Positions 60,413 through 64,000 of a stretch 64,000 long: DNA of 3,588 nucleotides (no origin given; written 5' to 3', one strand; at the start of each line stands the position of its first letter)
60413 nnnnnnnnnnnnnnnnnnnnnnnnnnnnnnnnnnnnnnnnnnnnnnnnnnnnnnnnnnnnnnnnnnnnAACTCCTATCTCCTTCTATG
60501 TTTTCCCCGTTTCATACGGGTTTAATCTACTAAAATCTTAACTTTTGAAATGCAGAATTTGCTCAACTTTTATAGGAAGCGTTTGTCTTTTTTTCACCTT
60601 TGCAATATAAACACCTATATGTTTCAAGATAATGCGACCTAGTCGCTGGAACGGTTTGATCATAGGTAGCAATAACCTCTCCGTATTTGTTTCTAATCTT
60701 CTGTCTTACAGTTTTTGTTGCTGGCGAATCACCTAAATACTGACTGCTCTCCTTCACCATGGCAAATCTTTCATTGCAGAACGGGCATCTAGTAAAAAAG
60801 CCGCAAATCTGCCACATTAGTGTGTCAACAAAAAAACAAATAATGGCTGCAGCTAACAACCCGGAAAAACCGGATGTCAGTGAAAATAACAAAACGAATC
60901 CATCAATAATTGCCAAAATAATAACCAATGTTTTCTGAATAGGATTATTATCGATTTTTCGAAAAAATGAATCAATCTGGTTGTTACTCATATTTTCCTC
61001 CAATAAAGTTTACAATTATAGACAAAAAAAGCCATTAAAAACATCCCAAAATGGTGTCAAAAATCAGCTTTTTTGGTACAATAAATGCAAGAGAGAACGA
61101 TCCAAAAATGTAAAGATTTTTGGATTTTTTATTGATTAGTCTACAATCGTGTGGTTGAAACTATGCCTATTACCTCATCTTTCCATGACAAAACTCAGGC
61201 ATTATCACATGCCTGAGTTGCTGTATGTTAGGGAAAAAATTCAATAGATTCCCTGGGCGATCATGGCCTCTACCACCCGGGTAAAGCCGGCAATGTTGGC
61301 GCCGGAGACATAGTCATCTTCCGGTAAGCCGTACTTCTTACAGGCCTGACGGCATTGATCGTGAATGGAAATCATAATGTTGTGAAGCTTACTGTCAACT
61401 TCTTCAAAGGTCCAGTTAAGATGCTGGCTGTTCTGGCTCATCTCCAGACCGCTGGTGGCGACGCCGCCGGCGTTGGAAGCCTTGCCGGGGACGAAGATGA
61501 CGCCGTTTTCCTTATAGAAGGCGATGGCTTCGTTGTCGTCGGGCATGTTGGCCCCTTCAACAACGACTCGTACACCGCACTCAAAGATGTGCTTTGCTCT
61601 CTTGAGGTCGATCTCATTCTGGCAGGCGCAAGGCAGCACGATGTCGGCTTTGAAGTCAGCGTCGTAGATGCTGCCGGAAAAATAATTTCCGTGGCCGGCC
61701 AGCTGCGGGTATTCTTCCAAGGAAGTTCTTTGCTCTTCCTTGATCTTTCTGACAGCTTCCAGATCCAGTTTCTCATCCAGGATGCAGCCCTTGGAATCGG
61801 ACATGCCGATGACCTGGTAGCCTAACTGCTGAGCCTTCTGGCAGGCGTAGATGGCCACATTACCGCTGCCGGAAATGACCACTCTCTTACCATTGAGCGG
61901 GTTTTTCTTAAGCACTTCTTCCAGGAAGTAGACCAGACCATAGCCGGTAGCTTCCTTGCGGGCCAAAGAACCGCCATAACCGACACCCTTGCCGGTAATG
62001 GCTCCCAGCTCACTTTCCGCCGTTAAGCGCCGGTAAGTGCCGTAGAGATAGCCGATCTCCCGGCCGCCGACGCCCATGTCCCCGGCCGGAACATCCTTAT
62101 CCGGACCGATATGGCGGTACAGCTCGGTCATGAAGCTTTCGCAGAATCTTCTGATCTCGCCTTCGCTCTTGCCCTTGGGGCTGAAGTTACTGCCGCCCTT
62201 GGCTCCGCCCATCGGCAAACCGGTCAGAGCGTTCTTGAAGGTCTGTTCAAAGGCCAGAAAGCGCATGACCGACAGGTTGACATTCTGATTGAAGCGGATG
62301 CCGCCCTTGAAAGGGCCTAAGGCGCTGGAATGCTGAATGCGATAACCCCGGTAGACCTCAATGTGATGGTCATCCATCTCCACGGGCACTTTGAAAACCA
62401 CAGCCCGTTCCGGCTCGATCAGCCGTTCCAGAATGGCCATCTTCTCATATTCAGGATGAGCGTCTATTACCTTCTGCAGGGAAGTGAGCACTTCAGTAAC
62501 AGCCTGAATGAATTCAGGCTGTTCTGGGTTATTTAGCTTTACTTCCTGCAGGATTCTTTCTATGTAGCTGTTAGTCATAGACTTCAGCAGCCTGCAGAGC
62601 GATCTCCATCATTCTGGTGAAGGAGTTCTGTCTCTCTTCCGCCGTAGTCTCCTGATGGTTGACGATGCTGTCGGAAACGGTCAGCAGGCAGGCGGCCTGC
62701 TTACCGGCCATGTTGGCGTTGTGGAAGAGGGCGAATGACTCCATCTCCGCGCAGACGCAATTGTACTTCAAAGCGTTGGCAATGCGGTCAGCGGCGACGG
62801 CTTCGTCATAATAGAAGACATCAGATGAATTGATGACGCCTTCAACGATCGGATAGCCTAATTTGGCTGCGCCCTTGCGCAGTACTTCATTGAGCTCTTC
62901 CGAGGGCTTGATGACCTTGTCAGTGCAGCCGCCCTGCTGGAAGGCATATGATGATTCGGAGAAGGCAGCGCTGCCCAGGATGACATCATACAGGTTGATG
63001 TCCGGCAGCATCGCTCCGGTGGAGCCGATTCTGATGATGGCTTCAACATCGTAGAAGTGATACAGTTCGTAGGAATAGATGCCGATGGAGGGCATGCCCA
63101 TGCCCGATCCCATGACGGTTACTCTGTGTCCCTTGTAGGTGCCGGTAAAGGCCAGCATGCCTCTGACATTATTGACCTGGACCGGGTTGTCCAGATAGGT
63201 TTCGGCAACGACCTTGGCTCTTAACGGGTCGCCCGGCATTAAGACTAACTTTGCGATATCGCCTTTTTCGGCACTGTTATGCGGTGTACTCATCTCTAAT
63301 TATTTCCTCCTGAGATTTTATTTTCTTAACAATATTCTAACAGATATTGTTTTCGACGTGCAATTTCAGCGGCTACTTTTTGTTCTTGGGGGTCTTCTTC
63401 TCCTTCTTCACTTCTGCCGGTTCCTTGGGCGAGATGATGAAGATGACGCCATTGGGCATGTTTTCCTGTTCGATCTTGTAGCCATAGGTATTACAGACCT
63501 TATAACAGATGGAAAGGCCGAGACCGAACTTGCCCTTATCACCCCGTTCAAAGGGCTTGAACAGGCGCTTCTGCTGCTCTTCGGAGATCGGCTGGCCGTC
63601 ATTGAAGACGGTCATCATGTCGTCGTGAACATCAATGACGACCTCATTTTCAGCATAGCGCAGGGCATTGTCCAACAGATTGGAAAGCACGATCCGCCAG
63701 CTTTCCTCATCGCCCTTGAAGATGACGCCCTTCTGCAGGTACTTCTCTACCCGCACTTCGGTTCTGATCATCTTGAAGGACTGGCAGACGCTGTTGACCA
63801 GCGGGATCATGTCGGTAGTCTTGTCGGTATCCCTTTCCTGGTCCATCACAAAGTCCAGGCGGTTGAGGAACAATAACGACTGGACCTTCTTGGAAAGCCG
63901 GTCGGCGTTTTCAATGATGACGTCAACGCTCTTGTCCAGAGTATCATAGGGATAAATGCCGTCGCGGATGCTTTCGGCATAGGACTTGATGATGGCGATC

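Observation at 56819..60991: Membrane zinc-ribbon / vWA / PP2C / Hanks-kinase operon: a TerY-P-type triad with unexplained extra parts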

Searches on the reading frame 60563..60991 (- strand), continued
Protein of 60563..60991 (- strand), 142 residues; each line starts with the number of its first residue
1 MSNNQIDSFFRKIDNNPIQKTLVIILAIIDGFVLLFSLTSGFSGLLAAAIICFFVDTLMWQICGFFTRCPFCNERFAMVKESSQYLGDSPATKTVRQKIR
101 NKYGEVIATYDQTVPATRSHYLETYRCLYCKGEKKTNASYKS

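Call 106: search_solved_structures(query=A6, max_evalue=1)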
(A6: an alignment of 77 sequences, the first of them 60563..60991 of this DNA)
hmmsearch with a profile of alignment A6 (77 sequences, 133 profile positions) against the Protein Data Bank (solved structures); distinct sequences matched with E-value up to 1: 15.
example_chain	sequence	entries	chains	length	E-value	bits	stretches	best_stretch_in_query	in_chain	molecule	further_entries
2i13_A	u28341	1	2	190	0.0011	21.8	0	54-76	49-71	Aart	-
1mey_C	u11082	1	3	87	0.0045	19.8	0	54-75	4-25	CONSENSUS ZINC FINGER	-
9o8u_D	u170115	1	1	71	0.16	14.8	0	54-76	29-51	1-methyl alkyl succinate synthase subunit Mas E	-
2kvf_A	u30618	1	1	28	0.43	13.4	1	54-75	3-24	Zinc finger and BTB domain-containing protein 32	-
5v7q_1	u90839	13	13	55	0.44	13.4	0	110-131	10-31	50S ribosomal protein L33 | 50S ribosomal protein L33 2 | Large ribosomal subunit protein bL33A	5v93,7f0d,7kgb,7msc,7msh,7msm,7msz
8c9d_A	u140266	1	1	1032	0.46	13.3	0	46-94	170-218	Isoleucine--tRNA ligase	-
8c8u_A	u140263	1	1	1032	0.46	13.3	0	46-94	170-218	Isoleucine--tRNA ligase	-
8c8v_A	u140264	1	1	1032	0.46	13.3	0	46-94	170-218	Isoleucine--tRNA ligase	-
8c8w_A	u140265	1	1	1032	0.46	13.3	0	46-94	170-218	Isoleucine--tRNA ligase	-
3gyv_A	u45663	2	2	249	0.53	13.1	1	25-103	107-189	Nucleosome assembly protein 1, putative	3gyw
1z6m_A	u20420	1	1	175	0.58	13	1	52-81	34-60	conserved hypothetical protein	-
7o37_f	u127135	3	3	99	0.81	12.5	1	43-65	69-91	Cytochrome c oxidase subunit 5B, mitochondrial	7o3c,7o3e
4gzn_C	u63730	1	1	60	0.86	12.4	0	54-69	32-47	Zinc finger protein 57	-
7znf_A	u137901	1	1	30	0.94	12.3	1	54-80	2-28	ZINC FINGER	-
8u15_C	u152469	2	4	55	1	12.2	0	52-74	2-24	Sal-like protein 4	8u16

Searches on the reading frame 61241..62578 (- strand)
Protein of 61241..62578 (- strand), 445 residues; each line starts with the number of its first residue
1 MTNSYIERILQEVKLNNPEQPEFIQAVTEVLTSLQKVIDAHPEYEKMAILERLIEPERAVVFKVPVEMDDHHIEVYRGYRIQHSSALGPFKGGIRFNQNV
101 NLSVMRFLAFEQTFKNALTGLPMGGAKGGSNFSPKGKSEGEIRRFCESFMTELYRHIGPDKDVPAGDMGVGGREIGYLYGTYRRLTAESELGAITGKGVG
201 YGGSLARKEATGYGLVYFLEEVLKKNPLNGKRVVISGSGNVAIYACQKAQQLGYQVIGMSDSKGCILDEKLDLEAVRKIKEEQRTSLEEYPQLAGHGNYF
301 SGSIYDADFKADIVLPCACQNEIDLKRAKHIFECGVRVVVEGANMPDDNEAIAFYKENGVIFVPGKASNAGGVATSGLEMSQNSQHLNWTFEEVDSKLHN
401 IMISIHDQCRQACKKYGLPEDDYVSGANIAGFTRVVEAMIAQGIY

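Call 92: list_cluster_members(proteins=[window:61241-62578:-, window:60563-60991:-, window:48485-50800:-])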
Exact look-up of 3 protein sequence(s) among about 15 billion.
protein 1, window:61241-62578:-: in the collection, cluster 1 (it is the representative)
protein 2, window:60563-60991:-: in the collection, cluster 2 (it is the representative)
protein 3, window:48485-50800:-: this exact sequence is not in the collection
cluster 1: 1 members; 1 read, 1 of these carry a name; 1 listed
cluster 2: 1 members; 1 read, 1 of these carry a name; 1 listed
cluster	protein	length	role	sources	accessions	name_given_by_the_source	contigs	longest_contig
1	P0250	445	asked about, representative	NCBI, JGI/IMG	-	glutamate dehydrogenase (NADP+)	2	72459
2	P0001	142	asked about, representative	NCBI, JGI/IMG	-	hypothetical protein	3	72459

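Call 93: find_homologous_proteins(query=window:61241-62578:-, max_evalue=1e-50)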
Query window:61241-62578:- (445 aa): 8000 proteins with E <= 1e-50 among 8000 candidates; the best 120 are listed.
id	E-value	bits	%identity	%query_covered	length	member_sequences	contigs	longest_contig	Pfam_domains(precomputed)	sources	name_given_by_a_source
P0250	0.0e+0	1012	100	100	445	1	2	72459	PF02812.24,PF00208.28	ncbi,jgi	jgi:glutamate dehydrogenase (NADP+)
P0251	7.5e-279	943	91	100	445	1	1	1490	PF02812.24,PF00208.28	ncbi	-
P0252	8.0e-265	896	86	100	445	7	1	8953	PF02812.24,PF00208.28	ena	-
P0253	9.1e-262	886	85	100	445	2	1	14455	PF02812.24,PF00208.28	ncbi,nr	ncbi:MAG: NADP-specific glutamate dehydrogenase [Erysipelotrichaceae bacterium]|nr:NADP-specific glu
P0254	1.0e-258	876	85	100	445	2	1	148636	PF02812.24,PF00208.28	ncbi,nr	ncbi:MAG: NADP-specific glutamate dehydrogenase [Erysipelotrichaceae bacterium]|nr:NADP-specific glu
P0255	7.2e-227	771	74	100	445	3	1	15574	PF02812.24,PF00208.28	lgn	-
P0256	9.9e-221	751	73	100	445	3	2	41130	PF02812.24,PF00291.32,PF00208.28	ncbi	-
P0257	9.9e-216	735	70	100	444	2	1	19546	PF02812.24,PF00208.28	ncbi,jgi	-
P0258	1.2e-213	728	69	100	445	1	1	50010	PF02812.24,PF00208.28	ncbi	-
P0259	6.5e-211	719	68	100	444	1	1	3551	PF02812.24,PF00208.28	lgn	-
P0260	2.5e-202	691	67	100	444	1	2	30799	PF02812.24,PF00208.28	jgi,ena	-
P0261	1.4e-201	688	67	100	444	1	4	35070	PF02812.24,PF00208.28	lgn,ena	-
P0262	9.6e-201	685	67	99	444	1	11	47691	PF02812.24,PF00208.28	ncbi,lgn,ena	-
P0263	6.2e-194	663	67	100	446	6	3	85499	PF02812.24,PF00208.28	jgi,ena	jgi:glutamate dehydrogenase (NADP+)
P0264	3.4e-193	660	66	99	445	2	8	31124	PF02812.24,PF00208.28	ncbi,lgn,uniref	ncbi:NADP-specific glutamate dehydrogenase [Anaerorhabdus sp.]|uniref:NADP-specific glutamate dehydr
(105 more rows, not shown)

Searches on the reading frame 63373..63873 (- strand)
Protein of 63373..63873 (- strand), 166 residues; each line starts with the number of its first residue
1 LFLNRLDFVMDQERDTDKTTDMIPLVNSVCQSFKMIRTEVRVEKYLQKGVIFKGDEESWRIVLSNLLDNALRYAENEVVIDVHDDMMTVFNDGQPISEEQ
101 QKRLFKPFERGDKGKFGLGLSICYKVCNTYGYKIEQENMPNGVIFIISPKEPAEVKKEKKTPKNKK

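Call 68: search_protein_families(library=pfam, proteins=[window:63373-63873:-], max_evalue=0.001)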
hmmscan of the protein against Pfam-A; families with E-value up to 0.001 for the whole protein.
window:63373-63873:- (166 aa): 2 families
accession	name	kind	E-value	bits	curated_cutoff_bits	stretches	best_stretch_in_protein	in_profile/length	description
PF02518.31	HATPase_c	-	8.3e-16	58.8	26.4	1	54-150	1-108/111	Histidine kinase-, DNA gyrase B-, and HSP90-like ATPase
PF14501.12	HATPase_c_5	-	0.00045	20.5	22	0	61-139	8-91/102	GHKL domain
